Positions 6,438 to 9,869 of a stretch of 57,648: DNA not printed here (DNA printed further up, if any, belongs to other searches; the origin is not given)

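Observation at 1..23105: A 23-kb GntR-associated locus combines secreted phosphodiesterases, giant exoproteins, pseudopilin-like proteins and a glycerol-3-phosphate import/oxidation module. It is a candidate glycerophosphodiester-polymer utilisation system.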

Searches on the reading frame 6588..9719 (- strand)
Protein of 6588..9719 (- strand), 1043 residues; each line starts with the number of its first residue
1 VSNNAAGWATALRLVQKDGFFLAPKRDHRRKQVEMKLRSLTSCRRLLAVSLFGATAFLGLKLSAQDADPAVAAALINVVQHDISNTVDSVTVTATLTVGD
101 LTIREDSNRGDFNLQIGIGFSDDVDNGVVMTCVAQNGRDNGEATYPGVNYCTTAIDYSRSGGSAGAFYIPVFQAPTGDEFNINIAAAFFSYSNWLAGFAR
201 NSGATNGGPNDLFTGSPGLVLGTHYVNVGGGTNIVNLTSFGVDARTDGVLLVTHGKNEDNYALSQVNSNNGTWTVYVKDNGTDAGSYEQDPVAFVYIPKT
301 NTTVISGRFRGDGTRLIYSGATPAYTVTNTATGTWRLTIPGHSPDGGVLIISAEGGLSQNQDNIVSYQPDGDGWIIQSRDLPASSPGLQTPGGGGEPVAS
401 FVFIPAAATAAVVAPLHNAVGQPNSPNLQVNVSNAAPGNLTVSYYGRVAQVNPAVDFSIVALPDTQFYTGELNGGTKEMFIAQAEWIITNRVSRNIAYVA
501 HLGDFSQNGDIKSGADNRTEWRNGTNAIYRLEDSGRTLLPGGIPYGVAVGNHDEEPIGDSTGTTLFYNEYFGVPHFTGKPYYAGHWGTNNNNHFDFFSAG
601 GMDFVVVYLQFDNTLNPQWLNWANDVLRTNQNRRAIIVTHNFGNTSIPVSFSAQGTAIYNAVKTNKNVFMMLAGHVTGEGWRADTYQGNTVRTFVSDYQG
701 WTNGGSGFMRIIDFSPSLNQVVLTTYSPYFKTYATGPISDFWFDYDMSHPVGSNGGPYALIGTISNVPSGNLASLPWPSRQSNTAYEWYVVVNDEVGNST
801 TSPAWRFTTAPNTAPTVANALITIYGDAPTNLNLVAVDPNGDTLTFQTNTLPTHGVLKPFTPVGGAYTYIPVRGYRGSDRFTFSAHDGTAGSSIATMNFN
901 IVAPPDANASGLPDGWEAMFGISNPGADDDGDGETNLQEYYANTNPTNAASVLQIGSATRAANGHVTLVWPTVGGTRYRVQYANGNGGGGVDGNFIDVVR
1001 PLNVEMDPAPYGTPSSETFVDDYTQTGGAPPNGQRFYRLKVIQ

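Call 3: search_protein_families(library=pfam, proteins=[window:6588-9719:-], max_evalue=0.01)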
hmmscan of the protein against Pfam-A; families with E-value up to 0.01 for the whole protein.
window:6588-9719:- (1043 aa): 2 families
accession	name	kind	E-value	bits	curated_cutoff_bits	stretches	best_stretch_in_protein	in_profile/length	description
PF17963.7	Big_9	-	3.8e-11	44.2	23.6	1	812-899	1-88/89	Bacterial Ig domain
PF17892.7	Cadherin_5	-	6.9e-06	26.3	26.5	1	812-901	2-97/98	Cadherin-like domain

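Call 5: search_protein_families(library=ncbifam, proteins=[window:6588-9719:-], max_evalue=0.01)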
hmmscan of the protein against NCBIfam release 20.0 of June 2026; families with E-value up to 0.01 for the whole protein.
window:6588-9719:- (1043 aa): 2 families
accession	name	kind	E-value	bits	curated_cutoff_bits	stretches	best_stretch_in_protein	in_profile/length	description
NF012211.1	tand_rpt_95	domain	6e-06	26.1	90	1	835-903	18-86/98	tandem-95 repeat protein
NF042425.1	Amuc_1099_fam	equivalog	0.00017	21.3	50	1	925-952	126-153/321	Amuc_1099 family pilus-like system protein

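Call 11: find_encoding_contigs(protein=window:6588-9719:-, flank=10000, max_places=6)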
Protein window:6588-9719:- (1043 aa): no gene with exactly this product is on record in the collection.

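Call 12: find_encoding_contigs(protein=window:6588-9617:-, flank=10000, max_places=6)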
Protein window:6588-9617:- (1009 aa): no gene with exactly this product is on record in the collection.

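Call 13: find_homologous_proteins(query=window:6588-9617:-, max_evalue=0.00001)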
Query window:6588-9617:- (1009 aa): 361 proteins with E <= 0.00001 among 8000 candidates; the best 120 are listed.
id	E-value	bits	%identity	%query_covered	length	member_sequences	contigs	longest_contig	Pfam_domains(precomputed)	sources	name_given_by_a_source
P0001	0.0e+0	2294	99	100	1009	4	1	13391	PF17963.8,PF17892.8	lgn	-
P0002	0.0e+0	2014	86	100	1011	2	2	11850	PF17963.8,PF17892.8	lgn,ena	-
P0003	0.0e+0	1846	80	100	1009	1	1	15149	PF17963.8,PF17892.8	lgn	-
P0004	0.0e+0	1780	79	96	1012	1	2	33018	PF17963.8,PF17892.8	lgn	-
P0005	0.0e+0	1734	78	96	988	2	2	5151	PF17963.8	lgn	-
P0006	0.0e+0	1678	74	100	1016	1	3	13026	PF17963.8,PF17892.8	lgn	-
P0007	0.0e+0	1598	70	99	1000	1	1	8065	PF17963.8,PF17892.8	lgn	-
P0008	0.0e+0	1592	70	98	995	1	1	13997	PF17963.8,PF17892.8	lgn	-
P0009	0.0e+0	1545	69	97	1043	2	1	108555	PF17963.8,PF17892.8,PF17803.8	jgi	-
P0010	0.0e+0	1526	68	99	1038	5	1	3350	PF17963.8,PF17892.8,PF17803.8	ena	-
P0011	0.0e+0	1517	66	100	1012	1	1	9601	PF17963.8,PF17892.8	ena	-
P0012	0.0e+0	1491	68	96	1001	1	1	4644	PF17963.8,PF18884.6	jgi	jgi:hypothetical protein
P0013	0.0e+0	1484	66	96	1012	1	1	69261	PF17963.8,PF17892.8,PF17803.8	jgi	jgi:hypothetical protein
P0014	0.0e+0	1477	65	99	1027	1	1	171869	PF17963.8,PF17892.8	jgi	-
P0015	0.0e+0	1474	67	96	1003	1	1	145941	PF17963.8,PF17892.8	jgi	jgi:hypothetical protein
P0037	0.0e+0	1392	62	100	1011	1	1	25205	PF17963.8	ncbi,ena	-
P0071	0.0e+0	1177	55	99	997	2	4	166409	PF17963.8,PF17892.8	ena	-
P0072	0.0e+0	1171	55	97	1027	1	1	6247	PF17963.8,PF17892.8,PF00149.34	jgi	jgi:hypothetical protein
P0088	0.0e+0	1112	54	96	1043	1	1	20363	PF17963.8,PF17892.8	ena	-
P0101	0.0e+0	1092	48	79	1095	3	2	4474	PF17963.8,PF17892.8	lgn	-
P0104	0.0e+0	1088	57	64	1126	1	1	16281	PF17963.8,PF17892.8,PF00149.34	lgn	-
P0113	0.0e+0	1079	52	98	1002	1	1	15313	PF17963.8,PF17892.8,PF00149.34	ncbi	-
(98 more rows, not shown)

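Call 15: find_related_loci(query=A1, collection=genome_contigs, flank=10000)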
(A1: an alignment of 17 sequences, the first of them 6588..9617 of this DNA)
Query A1 (1009 aa) in genome_contigs; peptide patterns used: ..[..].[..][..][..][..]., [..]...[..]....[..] (x = any residue, [..] = any of these).
465 stretches matched a pattern; 398 encode a relative of the query (tblastn E <= 1e-3); the best 80 are kept; 77 distinct loci.
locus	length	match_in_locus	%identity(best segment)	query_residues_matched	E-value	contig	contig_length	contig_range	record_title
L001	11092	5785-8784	64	1-1008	0e+0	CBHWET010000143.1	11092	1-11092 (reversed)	MAG TPA_asm: uncultured bacterium isolate ERR14722429_binner12_Refined_101 genome assembly, contig: ERZ27336827.3402, wh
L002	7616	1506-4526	63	4-1008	0e+0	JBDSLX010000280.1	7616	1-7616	MAG: Verrucomicrobiota bacterium isolate cluster1_bin.38 k127_13714336, whole genome shotgun sequence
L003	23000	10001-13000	62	2-1008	0e+0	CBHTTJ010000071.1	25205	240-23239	MAG TPA_asm: uncultured bacterium isolate ERR14722427_binner23_Refined_58 genome assembly, contig: ERZ27336822.877, whol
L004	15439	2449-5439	62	1-1008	0e+0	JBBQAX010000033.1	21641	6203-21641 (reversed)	MAG: Verrucomicrobiota bacterium isolate Co_metawrap_1426 Cmw_1426_k141_8294134_length_21641_cov_10.0000, whole genome s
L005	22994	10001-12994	61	3-1009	0e+0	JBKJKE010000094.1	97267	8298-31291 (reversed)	MAG: Limisphaerales bacterium isolate ant_bin.228 k117_1197515, whole genome shotgun sequence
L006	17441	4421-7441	60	4-1009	0e+0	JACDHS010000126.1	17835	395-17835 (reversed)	MAG: Verrucomicrobia bacterium isolate MGR_bin444 SD2911_NODE_499_length_17835_cov_2.124746, whole genome shotgun sequen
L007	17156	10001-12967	62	12-1008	0e+0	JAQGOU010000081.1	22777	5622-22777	MAG: Verrucomicrobiales bacterium isolate RYN_621 scaffold_2561801, whole genome shotgun sequence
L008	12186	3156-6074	56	33-1009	0e+0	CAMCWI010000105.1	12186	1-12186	MAG: Akkermansia muciniphila isolate MH-08apr19-10 genome assembly, contig: MH-08apr19-C11816, whole genome shotgun sequ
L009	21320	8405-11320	57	33-1009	0e+0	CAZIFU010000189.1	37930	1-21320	MAG TPA_asm: uncultured Verrucomicrobiota bacterium isolate binchicken_co165_100 genome assembly, contig: k141_2661630,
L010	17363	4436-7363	54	28-1008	0e+0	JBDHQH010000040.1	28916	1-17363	MAG: Verrucomicrobiota bacterium isolate AS-MESO-3CA.215 NODE_6748_length_28916_cov_10.747460, whole genome shotgun sequ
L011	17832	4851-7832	54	12-1009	0e+0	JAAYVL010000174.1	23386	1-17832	MAG: Verrucomicrobia bacterium isolate AS27yjCOA_55 94884_AS27, whole genome shotgun sequence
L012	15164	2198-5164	52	2-1009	0e+0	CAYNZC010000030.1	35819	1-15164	MAG TPA_asm: uncultured Verrucomicrobiota bacterium isolate SRP192927_co7_467 genome assembly, contig: NODE_1771_length_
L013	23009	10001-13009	51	9-1007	0e+0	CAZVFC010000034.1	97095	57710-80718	MAG TPA_asm: uncultured Verrucomicrobiota bacterium isolate binchicken_co66_227 genome assembly, contig: NODE_415_length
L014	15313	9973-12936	52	17-1008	0e+0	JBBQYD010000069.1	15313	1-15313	MAG: Verrucomicrobiota bacterium isolate Co_metawrap_2147 Cmw_2147_k141_10873396_length_15313_cov_8.0000, whole genome s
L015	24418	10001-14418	54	27-1009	0e+0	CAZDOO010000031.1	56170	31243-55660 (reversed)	MAG TPA_asm: uncultured Verrucomicrobiota bacterium isolate SRP220891_co1_482 genome assembly, contig: NODE_1032_length_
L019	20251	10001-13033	55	2-1009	0e+0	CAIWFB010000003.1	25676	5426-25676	MAG: uncultured Verrucomicrobia subdivision 3 bacterium isolate KR_bin-4047 genome assembly, contig: bin-4047:003/354, w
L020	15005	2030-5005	55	11-1009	0e+0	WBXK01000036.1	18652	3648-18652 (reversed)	MAG: Verrucomicrobia bacterium isolate Pedos-510 Ga0133913_10018305, whole genome shotgun sequence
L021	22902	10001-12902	56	33-1009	0e+0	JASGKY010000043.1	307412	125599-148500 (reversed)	MAG: Verrucomicrobiota bacterium isolate 5N068 JMF-2111-06-0005.ont.bin.68_42, whole genome shotgun sequence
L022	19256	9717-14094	56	38-1009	0e+0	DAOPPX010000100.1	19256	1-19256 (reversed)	MAG TPA_asm: Verrucomicrobiota bacterium isolate AMR_MDS_1537 NODE_3471_length_19256_cov_42.440185, whole genome shotgun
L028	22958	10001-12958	55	12-1009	0e+0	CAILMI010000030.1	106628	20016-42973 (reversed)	MAG: uncultured Verrucomicrobia subdivision 3 bacterium isolate KT_bin-0898 genome assembly, contig: bin-0898:30/70, who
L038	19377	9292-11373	46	391-1009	6e-125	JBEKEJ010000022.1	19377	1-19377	MAG: Verrucomicrobiota bacterium isolate SPRUCE 203 SPRUCE_203_22, whole genome shotgun sequence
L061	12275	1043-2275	45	368-797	3e-99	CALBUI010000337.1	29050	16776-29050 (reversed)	MAG: uncultured Anaerolineales bacterium isolate N4_Bin_METABAT__171_1 genome assembly, contig: c_000007484437, whole ge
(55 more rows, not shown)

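Call 19: search_solved_structures(query=window:6588-9617:-, max_evalue=1, show_alignments=2)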
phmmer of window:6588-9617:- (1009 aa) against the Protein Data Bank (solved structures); distinct sequences matched with E-value up to 1: 1.
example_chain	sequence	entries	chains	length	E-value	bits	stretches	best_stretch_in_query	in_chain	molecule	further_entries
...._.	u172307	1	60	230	0.31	12.2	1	768-860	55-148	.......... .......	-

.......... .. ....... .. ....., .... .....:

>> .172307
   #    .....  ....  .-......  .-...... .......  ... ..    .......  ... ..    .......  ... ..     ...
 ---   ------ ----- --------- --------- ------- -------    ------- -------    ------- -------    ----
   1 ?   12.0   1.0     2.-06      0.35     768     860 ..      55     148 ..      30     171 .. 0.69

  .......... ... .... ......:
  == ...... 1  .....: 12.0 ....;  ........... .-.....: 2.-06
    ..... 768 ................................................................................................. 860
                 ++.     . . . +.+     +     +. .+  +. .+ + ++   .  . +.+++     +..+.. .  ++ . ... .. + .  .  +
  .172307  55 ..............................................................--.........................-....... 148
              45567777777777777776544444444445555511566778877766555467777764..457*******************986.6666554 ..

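Call 21: search_solved_structures(query=A1, max_evalue=1, show_alignments=3)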
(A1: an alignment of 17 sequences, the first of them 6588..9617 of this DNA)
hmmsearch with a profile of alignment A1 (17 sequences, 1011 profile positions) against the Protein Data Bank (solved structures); distinct sequences matched with E-value up to 1: 6.
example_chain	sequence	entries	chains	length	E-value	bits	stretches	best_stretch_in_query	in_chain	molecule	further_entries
6dms_A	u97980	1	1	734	8.4e-05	23.7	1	771-871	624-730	Alpha-1,4-endofucoidanase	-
6dlh_A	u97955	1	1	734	8.4e-05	23.7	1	771-871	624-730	Alpha-1,4-endofucoidanase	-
3g7x_A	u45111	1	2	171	0.003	18.6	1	762-865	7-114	Female-specific histamine-binding protein 2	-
3gaq_A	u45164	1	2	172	0.003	18.6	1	762-865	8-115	Female-specific histamine-binding protein 2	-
1qft_A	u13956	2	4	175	0.0044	18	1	762-865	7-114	PROTEIN (FEMALE-SPECIFIC HISTAMINE BINDING PROTEIN 2)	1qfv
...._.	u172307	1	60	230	0.59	11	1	806-855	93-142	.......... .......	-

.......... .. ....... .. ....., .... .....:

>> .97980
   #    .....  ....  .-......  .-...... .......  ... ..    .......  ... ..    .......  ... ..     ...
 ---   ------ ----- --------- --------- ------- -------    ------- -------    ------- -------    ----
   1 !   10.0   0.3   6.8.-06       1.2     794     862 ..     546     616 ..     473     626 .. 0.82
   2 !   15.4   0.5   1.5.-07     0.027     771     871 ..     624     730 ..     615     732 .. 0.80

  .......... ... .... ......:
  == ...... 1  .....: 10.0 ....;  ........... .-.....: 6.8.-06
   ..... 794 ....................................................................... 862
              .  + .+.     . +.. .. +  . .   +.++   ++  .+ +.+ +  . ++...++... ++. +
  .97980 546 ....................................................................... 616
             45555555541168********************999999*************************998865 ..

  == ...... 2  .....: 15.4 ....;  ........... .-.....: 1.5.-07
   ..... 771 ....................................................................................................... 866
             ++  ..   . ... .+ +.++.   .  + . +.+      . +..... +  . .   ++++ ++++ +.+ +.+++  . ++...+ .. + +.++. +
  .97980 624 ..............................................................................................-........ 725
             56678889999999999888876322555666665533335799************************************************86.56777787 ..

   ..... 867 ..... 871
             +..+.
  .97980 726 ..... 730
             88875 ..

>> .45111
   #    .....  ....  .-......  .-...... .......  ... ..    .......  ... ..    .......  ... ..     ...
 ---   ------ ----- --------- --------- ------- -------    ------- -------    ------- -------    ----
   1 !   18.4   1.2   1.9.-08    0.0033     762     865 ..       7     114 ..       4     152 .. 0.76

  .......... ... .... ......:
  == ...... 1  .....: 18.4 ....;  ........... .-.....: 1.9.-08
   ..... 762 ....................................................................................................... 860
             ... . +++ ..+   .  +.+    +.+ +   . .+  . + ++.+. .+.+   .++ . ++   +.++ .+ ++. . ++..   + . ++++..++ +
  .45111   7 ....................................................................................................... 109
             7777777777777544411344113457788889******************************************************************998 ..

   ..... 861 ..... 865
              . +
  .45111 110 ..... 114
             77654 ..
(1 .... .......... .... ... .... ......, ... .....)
